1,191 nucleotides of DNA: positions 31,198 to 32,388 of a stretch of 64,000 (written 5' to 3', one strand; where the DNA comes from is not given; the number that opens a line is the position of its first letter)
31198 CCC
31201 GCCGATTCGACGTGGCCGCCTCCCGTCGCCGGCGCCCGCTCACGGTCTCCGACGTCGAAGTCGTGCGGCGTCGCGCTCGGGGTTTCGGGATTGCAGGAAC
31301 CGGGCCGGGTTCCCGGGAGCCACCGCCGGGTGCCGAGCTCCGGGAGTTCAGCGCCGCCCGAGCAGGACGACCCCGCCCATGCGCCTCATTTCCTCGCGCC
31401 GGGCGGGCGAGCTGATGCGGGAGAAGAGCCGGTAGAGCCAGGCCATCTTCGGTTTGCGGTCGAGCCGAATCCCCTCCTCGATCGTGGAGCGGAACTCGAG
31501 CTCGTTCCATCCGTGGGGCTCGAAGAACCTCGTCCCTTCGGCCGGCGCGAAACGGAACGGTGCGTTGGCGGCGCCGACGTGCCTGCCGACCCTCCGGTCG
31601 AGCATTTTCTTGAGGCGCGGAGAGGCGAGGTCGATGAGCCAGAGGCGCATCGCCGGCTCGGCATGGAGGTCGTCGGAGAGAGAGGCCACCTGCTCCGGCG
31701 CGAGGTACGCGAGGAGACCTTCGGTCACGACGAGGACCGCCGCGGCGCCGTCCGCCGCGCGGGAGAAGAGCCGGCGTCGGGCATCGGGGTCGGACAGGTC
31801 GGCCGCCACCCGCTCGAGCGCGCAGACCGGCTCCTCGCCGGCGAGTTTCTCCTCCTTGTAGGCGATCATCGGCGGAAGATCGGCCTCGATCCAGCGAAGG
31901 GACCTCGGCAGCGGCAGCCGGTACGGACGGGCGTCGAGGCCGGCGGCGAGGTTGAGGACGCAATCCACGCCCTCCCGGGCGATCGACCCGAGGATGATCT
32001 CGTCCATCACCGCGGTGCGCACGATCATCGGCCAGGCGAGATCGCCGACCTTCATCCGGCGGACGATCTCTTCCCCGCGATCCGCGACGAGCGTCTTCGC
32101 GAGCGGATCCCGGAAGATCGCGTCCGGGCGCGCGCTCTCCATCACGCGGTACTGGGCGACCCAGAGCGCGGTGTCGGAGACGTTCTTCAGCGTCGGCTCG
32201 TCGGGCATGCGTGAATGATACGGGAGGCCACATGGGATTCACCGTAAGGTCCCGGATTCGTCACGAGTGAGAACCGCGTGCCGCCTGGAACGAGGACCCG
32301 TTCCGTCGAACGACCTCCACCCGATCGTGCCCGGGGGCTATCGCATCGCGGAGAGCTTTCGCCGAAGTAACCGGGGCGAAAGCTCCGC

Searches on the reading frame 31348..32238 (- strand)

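Call 44: search_protein_families(library=pfam, proteins=[window:31348-32238:-], max_evalue=0.001)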
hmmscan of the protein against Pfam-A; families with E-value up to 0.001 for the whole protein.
window:31348-32238:- (296 aa): 1 family
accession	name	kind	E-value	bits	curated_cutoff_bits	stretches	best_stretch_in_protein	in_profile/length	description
PF04072.20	LCM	-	4.1e-31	108.8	22.3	1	24-189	1-184/187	Leucine carboxyl methyltransferase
